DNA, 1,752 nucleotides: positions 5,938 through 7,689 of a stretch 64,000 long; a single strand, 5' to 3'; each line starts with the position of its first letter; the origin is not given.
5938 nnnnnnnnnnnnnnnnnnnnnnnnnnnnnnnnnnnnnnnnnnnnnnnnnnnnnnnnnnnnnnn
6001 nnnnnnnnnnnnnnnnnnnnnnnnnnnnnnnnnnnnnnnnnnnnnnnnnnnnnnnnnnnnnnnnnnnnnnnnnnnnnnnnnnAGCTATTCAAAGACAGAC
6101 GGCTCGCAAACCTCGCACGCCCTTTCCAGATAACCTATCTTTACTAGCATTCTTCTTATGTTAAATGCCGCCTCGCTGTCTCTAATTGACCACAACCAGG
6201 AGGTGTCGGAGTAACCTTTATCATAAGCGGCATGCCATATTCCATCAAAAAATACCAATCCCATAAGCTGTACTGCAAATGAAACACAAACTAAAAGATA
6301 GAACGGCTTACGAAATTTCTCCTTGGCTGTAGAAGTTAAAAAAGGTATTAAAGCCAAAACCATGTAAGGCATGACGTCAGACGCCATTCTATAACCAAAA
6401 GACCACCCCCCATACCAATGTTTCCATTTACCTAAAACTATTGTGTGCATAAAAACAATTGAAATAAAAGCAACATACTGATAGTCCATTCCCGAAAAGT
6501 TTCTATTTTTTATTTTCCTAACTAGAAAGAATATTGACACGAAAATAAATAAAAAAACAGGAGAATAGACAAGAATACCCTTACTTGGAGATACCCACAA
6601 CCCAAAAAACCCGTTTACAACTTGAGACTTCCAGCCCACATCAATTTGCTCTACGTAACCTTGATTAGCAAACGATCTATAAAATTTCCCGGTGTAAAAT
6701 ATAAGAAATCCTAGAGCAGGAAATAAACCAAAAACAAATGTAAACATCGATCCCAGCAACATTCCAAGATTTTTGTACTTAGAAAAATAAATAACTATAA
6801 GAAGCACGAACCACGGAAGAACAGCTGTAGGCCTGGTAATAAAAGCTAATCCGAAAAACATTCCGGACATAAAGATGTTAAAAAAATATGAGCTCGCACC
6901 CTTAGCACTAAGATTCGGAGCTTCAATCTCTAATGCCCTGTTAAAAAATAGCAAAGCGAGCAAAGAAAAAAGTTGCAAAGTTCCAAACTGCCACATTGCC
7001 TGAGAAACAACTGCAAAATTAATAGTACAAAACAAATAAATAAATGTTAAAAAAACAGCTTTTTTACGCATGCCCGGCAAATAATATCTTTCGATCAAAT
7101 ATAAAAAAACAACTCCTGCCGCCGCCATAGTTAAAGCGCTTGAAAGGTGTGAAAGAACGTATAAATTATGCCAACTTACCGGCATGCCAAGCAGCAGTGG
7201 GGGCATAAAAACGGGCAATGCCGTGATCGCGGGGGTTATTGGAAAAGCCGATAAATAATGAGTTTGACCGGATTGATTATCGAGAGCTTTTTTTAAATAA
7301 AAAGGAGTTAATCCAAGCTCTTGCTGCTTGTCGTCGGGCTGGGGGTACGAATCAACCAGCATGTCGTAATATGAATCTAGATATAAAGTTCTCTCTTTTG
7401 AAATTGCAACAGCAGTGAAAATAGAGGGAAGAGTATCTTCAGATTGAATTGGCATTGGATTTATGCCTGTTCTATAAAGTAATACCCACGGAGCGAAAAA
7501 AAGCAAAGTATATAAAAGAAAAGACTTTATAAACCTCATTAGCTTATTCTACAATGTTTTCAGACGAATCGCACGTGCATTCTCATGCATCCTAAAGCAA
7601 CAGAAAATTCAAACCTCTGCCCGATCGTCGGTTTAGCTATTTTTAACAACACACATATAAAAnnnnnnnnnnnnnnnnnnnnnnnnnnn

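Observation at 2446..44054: About 42-kb co-directional glycosylation locus with an unusually expanded lipid-linked, extracytoplasmic transferase toolkit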

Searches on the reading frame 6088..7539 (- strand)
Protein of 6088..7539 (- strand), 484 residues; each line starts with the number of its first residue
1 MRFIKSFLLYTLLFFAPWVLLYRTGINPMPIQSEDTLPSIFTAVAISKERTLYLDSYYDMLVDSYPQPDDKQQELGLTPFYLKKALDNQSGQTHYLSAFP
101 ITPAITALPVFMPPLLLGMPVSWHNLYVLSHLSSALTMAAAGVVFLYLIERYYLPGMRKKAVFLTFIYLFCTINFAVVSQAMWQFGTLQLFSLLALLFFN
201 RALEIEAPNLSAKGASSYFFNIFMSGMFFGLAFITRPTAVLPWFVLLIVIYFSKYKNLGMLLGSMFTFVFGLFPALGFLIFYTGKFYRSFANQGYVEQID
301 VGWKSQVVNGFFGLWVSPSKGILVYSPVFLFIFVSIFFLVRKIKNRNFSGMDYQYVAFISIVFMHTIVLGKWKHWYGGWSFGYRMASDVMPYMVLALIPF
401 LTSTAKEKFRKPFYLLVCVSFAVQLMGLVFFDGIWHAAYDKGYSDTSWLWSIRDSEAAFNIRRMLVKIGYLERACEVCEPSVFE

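Call 3: search_protein_families(library=pfam, proteins=[window:6088-7539:-], max_evalue=0.01)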
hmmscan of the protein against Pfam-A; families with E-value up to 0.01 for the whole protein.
window:6088-7539:- (484 aa): 0 families

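Call 11: search_protein_families(library=ncbifam, proteins=[window:6088-7539:-], max_evalue=1)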
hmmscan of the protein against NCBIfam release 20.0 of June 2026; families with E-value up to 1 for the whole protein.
window:6088-7539:- (484 aa): 1 family
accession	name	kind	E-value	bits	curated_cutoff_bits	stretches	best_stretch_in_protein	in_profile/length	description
NF047440.1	LA3751_2_3_fam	subfamily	4.6e-06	25.7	200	1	92-429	74-383/460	LA_3751/LA_3752 family putative glycosyltransferase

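Call 12: search_protein_families(library=pfam, proteins=[window:6088-7539:-], max_evalue=10)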
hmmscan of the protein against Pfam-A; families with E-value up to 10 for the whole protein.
window:6088-7539:- (484 aa): 0 families

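Call 70: search_solved_structures(query=A4, max_evalue=10, show_alignments=2)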
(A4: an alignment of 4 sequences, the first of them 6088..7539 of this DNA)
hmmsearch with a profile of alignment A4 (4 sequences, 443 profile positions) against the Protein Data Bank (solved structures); distinct sequences matched with E-value up to 10: 0.

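Call 112: search_protein_families(library=pfam, alignment_id=A4, max_evalue=0.1)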
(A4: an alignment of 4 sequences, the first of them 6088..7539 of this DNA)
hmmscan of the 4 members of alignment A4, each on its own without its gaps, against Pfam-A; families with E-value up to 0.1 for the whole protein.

A. member 1, window:6088-7539:- (484 aa): 0 families

B. families by the number of members that match (of 4 scanned): 0 families
